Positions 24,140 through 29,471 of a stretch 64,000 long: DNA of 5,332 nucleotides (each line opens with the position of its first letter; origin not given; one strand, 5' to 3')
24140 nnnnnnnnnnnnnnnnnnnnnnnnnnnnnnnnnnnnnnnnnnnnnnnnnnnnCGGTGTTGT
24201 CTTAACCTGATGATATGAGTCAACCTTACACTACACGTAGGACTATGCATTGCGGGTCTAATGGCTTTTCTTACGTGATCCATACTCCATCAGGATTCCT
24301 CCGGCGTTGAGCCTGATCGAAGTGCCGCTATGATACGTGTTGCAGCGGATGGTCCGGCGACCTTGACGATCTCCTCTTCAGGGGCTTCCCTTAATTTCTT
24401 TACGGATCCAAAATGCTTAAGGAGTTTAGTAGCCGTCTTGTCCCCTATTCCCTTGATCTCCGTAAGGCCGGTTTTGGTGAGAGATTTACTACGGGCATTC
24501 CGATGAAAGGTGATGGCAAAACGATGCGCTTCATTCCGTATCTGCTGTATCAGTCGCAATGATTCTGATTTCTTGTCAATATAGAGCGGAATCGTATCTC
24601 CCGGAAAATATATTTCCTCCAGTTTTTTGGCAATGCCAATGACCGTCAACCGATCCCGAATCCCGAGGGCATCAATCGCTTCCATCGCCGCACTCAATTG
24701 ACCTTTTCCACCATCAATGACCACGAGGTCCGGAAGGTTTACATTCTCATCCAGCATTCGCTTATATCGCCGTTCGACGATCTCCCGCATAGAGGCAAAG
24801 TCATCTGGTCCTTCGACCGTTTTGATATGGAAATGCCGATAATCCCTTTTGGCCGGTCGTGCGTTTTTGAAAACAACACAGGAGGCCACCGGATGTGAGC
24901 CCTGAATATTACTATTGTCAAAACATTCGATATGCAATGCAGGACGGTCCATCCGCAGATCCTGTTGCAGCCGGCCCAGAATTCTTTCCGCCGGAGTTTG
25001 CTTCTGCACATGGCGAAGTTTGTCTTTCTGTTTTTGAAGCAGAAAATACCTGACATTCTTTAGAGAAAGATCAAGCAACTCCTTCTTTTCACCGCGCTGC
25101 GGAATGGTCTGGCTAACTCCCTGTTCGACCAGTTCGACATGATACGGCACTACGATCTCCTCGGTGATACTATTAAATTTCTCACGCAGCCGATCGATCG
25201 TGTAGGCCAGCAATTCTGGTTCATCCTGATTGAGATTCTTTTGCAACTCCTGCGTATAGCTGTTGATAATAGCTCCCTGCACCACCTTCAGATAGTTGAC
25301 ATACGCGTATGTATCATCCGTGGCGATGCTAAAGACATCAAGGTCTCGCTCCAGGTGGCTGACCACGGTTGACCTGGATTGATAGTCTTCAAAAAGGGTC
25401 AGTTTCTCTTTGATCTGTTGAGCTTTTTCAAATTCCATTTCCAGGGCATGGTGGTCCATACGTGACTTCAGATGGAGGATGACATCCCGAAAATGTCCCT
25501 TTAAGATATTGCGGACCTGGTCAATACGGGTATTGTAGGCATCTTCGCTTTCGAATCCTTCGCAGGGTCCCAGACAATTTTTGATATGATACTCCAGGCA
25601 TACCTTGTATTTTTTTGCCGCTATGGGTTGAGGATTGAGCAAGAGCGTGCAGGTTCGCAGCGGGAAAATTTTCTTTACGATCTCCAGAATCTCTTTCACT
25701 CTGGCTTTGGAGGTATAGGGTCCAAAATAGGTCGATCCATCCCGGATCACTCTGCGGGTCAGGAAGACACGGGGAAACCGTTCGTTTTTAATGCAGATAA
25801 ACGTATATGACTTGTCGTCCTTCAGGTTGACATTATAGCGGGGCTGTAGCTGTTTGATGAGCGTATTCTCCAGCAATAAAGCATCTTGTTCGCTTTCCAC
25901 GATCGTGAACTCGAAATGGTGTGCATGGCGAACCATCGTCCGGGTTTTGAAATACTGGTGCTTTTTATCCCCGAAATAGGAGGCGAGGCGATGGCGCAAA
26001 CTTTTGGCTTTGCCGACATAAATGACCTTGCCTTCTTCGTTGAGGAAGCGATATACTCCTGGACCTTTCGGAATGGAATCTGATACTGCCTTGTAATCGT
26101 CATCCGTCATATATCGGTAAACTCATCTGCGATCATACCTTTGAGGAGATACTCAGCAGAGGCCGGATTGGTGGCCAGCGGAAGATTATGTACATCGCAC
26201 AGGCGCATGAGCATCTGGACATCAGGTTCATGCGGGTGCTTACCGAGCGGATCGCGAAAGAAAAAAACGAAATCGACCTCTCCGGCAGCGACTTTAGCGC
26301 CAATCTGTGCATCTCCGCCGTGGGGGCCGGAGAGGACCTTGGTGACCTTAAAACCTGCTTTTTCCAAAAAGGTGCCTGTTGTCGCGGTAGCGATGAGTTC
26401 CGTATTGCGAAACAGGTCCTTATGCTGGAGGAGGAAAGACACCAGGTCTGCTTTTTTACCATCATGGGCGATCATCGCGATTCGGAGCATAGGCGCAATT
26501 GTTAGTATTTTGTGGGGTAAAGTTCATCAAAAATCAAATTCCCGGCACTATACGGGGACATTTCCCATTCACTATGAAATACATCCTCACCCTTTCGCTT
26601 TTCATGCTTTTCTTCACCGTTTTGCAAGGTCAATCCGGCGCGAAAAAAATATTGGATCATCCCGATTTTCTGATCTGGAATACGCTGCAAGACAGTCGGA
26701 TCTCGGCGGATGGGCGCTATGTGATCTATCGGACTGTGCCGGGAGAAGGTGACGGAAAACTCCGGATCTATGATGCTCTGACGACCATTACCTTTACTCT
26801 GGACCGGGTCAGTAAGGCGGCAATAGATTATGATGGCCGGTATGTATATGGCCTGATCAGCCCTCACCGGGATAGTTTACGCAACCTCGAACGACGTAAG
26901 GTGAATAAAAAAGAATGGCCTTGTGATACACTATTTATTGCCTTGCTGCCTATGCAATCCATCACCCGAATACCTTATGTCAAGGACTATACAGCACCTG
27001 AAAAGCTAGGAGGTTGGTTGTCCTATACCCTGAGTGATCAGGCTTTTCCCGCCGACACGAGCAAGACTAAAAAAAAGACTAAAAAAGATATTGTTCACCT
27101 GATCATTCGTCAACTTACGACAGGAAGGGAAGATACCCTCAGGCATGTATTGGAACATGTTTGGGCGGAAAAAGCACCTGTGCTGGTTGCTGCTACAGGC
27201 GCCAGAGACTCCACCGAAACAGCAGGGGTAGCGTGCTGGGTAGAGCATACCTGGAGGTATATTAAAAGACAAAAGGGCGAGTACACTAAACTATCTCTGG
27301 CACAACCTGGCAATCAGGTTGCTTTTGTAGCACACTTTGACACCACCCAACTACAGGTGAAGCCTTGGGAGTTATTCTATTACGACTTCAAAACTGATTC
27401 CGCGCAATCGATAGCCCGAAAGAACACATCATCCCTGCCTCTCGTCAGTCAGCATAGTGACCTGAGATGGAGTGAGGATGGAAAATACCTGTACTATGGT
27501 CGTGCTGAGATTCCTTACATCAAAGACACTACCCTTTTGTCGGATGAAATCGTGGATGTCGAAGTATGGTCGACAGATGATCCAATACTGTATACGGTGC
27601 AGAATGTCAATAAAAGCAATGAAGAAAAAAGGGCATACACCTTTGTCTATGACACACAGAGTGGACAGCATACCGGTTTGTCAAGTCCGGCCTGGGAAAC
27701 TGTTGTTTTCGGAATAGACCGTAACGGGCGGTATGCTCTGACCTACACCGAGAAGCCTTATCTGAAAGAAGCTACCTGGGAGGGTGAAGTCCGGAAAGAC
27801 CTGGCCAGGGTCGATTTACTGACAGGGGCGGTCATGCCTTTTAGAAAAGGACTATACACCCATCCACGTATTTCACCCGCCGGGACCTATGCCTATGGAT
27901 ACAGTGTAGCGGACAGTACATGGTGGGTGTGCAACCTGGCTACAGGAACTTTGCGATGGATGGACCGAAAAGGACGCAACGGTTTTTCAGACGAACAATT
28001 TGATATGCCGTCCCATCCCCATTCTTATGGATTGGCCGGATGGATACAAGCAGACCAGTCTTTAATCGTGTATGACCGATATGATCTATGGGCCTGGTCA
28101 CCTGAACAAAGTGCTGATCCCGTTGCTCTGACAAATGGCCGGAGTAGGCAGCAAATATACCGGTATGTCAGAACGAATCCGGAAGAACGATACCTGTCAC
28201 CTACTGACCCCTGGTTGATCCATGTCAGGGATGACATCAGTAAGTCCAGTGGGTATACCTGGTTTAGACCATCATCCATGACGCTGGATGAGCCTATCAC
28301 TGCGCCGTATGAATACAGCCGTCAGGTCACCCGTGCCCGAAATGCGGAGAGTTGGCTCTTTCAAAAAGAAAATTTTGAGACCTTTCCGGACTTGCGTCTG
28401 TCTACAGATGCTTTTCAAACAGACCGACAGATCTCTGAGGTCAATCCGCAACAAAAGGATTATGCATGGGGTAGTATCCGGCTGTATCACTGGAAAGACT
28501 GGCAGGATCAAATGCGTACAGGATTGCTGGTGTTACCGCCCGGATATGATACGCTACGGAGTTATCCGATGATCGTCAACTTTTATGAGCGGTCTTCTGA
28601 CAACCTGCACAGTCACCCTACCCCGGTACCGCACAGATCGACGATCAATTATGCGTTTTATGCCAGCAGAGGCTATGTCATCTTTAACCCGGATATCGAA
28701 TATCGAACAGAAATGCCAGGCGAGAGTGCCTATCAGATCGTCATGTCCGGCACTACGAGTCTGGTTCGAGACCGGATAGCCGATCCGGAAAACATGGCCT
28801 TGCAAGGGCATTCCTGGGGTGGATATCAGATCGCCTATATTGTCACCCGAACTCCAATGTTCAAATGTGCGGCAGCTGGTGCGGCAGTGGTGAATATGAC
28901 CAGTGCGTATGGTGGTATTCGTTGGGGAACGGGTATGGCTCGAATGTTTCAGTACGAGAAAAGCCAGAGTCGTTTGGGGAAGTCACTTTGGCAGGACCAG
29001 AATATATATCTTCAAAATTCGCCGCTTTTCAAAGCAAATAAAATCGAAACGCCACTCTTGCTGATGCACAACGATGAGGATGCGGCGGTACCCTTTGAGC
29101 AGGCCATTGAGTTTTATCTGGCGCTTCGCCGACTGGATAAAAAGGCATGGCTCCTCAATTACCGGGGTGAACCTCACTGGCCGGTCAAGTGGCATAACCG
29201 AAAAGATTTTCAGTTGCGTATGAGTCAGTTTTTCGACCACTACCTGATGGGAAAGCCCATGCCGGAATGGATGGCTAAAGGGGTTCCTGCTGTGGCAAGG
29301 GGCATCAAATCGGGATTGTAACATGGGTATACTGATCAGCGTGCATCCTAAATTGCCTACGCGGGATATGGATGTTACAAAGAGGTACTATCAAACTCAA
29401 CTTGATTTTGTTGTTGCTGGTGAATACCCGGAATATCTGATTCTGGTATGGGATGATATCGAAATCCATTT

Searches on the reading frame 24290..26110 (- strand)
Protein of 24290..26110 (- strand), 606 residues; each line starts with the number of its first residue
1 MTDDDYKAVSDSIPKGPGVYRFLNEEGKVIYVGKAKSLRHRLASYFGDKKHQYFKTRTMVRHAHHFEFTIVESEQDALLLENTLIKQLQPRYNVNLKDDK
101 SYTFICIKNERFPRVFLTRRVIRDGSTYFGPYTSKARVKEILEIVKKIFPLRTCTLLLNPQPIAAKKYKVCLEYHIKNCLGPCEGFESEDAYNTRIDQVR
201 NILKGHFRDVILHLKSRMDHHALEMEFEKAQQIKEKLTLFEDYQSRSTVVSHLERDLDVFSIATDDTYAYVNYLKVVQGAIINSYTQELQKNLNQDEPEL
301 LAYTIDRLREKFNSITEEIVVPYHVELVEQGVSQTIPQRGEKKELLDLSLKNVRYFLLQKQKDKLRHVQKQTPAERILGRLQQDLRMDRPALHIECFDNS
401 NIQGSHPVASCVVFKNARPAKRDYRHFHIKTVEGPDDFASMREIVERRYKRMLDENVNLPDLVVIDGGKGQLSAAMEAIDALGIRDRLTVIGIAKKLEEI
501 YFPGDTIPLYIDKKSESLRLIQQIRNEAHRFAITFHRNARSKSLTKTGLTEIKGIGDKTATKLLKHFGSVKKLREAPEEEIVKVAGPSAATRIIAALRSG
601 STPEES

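Call 48: search_protein_families(library=pfam, proteins=[window:24290-26110:-], max_evalue=0.00001)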
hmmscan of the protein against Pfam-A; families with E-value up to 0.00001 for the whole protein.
window:24290-26110:- (606 aa): 5 families
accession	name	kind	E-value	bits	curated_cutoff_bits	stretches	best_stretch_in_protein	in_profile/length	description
PF08459.17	UvrC_RNaseH_dom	-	1.4e-56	191.2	22.3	1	382-533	1-159/159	UvrC RNAse H endonuclease domain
PF22920.2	UvrC_RNaseH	-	2.1e-16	60.3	24.3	1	256-359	1-115/116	UvrC Ribonuclease H-like domain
PF01541.30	GIY-YIG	-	1.5e-12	48.1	22.6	1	18-93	3-78/78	GIY-YIG catalytic domain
PF14520.12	HHH_5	-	1.8e-09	38.4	27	1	549-598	4-56/57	Helix-hairpin-helix domain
PF12826.13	HHH_2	-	3.5e-06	27.5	27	0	552-589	8-47/64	Helix-hairpin-helix motif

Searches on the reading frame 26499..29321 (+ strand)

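Call 77: search_protein_families(library=pfam, proteins=[window:26499-29321:+], max_evalue=0.00001)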
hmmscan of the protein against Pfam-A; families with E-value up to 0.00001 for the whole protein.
window:26499-29321:+ (940 aa): 1 family
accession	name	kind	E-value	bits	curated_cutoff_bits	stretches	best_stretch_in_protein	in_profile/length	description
PF00326.27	Peptidase_S9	-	2.9e-23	82.9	22.6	1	745-916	45-210/213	Prolyl oligopeptidase family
